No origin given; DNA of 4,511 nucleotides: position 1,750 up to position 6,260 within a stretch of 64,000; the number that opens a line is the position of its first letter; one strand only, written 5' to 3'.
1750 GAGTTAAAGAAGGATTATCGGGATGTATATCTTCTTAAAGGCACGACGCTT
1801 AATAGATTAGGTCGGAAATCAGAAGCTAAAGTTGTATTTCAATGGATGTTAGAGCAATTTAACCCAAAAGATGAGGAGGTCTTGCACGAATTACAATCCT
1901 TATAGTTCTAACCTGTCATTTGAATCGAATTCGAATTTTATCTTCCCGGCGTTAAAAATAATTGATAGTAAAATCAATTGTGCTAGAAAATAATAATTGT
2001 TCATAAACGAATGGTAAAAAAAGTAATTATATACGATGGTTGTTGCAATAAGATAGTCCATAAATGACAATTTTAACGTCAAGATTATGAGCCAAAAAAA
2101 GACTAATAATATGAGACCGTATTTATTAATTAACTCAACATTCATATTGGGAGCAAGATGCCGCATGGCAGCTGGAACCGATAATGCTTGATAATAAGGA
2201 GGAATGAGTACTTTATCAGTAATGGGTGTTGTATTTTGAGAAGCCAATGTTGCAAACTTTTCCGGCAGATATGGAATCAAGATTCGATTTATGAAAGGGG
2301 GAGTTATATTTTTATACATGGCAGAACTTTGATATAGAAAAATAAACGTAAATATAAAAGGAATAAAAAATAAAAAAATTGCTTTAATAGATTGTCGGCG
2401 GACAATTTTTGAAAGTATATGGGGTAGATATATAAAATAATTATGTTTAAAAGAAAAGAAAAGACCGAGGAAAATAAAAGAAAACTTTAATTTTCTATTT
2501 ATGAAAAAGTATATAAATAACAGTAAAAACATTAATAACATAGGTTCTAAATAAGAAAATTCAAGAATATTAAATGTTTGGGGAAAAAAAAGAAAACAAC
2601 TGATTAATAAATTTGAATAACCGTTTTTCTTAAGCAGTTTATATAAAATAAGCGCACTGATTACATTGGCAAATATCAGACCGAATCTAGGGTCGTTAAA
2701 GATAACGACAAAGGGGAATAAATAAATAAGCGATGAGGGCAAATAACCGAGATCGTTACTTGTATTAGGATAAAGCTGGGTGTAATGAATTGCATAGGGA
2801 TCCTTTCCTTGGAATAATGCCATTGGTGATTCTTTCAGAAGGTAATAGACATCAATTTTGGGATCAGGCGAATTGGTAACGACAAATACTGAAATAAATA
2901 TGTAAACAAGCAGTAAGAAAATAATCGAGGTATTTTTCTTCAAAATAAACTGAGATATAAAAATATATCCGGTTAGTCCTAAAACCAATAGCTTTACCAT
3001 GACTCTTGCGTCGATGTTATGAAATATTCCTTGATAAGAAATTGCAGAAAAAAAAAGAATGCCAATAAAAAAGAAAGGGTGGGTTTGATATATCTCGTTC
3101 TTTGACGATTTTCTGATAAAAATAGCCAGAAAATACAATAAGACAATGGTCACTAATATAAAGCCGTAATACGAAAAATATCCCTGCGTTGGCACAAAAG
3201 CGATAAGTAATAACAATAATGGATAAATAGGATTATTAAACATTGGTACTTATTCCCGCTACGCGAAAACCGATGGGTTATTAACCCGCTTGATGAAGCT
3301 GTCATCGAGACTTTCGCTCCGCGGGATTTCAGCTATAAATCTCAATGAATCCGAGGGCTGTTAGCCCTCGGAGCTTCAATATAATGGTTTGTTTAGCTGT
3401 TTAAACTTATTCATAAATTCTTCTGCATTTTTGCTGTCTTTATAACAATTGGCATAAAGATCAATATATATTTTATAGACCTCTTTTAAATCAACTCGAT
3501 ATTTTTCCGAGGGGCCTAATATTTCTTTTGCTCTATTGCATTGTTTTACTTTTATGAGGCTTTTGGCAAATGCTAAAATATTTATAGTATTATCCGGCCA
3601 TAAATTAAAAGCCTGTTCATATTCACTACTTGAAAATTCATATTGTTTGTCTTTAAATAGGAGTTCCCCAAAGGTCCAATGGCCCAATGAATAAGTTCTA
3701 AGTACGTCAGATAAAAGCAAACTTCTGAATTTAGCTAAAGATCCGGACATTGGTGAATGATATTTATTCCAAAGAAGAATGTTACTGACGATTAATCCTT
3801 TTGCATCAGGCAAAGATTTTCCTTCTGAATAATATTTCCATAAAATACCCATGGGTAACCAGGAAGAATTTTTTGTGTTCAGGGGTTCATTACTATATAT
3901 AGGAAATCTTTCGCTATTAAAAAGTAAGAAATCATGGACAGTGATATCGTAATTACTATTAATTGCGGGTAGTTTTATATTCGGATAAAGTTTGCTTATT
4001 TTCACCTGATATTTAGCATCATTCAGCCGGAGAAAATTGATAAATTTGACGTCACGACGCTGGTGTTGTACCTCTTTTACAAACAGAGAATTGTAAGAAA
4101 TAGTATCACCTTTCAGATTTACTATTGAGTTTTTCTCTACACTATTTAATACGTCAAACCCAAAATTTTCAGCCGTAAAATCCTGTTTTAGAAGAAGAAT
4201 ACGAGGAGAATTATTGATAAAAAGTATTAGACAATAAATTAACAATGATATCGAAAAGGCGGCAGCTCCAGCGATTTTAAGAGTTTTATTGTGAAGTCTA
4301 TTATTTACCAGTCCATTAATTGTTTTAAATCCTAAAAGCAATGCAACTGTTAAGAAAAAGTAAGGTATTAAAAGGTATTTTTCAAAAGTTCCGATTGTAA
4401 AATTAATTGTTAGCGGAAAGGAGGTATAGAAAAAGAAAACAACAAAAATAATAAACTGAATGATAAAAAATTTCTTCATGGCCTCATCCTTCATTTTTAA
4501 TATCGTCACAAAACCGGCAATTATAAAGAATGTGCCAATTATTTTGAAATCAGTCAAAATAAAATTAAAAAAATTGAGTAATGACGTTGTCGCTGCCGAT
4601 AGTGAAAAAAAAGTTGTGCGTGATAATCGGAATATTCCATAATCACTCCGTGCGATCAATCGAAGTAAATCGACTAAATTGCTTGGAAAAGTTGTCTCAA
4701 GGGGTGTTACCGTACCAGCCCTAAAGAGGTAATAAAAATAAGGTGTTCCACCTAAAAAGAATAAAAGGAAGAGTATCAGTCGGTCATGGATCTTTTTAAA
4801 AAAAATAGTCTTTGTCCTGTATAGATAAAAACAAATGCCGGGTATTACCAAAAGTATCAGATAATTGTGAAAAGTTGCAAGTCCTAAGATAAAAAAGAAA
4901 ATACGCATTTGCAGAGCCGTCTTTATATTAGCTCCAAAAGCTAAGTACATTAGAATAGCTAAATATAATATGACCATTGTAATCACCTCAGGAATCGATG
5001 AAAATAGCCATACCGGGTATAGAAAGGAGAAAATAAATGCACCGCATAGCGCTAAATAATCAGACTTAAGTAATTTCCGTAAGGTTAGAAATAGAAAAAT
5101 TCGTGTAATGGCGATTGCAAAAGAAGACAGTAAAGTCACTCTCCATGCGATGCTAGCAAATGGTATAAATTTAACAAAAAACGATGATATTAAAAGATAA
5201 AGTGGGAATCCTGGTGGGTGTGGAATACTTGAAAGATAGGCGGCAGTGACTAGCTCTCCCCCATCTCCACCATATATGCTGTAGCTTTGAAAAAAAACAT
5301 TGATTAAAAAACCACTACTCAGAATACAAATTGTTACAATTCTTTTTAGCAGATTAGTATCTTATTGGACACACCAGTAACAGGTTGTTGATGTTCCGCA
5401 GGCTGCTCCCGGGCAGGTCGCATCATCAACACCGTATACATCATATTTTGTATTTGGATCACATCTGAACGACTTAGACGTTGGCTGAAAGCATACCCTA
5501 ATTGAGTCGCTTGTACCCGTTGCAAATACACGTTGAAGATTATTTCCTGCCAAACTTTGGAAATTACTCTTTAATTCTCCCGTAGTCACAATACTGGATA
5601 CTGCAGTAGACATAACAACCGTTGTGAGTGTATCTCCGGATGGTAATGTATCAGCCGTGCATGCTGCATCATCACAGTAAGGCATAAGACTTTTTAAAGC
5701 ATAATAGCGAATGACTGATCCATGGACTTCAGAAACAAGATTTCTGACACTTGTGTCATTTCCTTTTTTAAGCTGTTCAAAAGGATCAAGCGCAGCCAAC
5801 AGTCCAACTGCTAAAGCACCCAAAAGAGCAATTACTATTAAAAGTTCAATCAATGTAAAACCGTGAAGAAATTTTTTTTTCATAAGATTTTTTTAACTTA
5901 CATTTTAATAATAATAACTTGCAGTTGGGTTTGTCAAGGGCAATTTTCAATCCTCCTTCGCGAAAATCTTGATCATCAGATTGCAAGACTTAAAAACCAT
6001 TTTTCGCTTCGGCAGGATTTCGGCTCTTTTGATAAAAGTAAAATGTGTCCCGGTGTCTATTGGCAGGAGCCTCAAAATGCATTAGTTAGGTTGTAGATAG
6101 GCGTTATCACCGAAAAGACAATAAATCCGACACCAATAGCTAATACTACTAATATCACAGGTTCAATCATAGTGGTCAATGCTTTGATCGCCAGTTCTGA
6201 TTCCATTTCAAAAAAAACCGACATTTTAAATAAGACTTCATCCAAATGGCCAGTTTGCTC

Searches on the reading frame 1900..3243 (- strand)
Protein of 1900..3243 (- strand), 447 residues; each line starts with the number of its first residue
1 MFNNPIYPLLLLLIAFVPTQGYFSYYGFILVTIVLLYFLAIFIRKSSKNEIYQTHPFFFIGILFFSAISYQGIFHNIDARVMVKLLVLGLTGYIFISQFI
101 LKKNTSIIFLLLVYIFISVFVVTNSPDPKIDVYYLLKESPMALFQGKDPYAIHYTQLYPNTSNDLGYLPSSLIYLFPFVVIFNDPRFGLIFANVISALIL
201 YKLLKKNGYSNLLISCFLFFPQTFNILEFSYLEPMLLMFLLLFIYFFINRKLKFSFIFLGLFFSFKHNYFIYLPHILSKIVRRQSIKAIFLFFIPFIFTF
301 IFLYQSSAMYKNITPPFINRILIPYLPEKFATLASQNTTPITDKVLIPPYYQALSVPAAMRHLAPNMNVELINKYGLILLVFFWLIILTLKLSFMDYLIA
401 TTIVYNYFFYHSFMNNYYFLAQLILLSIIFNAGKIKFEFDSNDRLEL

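Call 54: find_encoding_contigs(protein=window:1900-3243:-, flank=10000, max_places=2)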
Protein window:1900-3243:- (447 aa): 18 contigs read that carry it; 2 places shown.
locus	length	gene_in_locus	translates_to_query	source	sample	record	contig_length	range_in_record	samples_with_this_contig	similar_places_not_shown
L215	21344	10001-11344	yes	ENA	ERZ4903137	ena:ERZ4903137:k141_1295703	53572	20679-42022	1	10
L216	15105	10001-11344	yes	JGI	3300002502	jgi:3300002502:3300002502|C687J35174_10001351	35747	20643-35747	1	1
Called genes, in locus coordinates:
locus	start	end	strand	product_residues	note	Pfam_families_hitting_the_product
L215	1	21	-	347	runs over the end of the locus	PF11104:PilM_2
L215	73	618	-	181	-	PF07963:N_methyl (weak)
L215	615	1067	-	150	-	-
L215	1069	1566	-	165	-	-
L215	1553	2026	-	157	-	PF07963:N_methyl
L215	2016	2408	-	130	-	PF07963:N_methyl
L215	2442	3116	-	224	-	PF13177:DNA_pol3_delta2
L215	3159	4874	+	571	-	PF05157:MshEN, PF00437:T2SSE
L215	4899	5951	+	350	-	PF00437:T2SSE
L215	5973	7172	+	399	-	PF00482:T2SSF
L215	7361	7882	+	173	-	-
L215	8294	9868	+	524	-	-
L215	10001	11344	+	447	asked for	-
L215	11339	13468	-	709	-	PF04932:Wzy_C, PF07719:TPR_2 (faint), PF13181:TPR_8 (faint)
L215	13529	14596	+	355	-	PF06723:MreB_Mbl, PF14450:FtsA (faint)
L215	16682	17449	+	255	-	PF20257:SAM_HAT_C (weak)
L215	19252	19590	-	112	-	-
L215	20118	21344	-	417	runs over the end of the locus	PF01566:Nramp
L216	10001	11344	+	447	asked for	-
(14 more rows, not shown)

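Call 109: search_protein_families(library=pfam, proteins=[L215:18339-18629:+, L215:18626-19078:+, L215:19075-19344:+, L215:19393-19647:+, L215:19252-19608:-, L215:16682-17449:+], max_evalue=0.01)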
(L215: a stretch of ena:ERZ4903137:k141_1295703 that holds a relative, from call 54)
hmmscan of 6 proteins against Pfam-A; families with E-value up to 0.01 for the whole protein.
L215:18339-18629:+ (96 aa): 0 families

L215:18626-19078:+ (150 aa): 0 families

L215:19075-19344:+ (89 aa): 0 families

L215:19393-19647:+ (84 aa): 0 families

L215:19252-19608:- (118 aa): 0 families

L215:16682-17449:+ (255 aa): 1 family
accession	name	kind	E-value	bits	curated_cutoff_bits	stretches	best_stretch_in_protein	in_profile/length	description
PF20257.3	SAM_HAT_C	-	3e-06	27.9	25.5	1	165-211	3-44/84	SAM hydroxide adenosyltransferase C-terminal domain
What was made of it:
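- Tried and rejected: Nothing found (call 109).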

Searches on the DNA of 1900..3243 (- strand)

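Call 81: search_rna_families(sources=[L215, L213, L207], threshold=gathering)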
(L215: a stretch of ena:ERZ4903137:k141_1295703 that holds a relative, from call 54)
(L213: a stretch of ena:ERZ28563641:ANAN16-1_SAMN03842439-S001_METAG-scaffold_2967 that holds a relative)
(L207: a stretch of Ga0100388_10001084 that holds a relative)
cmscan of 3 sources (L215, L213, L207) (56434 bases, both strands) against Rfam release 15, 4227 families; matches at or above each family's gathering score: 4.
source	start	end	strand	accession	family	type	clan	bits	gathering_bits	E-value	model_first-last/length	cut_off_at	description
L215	14789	16303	+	RF00177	SSU_rRNA_bacteria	Gene; rRNA;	CL00111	1332.8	50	0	1-1533/1533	no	Bacterial small subunit ribosomal RNA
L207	6667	6738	-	RF00005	tRNA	Gene; tRNA;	CL00001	68.5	29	7e-13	1-71/71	no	tRNA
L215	16564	16634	-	RF00005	tRNA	Gene; tRNA;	CL00001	67.4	29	1.4e-12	1-71/71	no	tRNA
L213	3152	3225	+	RF00005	tRNA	Gene; tRNA;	CL00001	58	29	5.5e-10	1-71/71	no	tRNA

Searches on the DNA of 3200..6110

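Call 78: search_rna_families(source=window, start=3200, end=6110, threshold=evalue, max_evalue=5)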
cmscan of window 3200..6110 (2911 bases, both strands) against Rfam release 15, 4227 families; matches with E-value up to 5: 4.
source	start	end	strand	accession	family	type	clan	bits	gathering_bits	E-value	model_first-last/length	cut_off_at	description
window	5832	5994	-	RF03159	RAGATH-7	Gene; sRNA;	-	18.9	111.8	0.34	1-208/208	no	RAGATH-7 RNA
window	3541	3623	-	RF03164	NiCo-AnGGAG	Cis-reg; riboswitch;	CL00122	18.4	64.5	1.7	1-89/89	no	NiCo-AnGGAG riboswitch aptamer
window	4541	4570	+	RF01335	CRISPR-DR22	Gene; CRISPR;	-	18.3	50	1.8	1-36/36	no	CRISPR RNA direct repeat element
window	4585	4674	-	RF01886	HSR-omega_2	Gene; lncRNA;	-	17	55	3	1-87/87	no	Heat shock gene hsromega conserved region 2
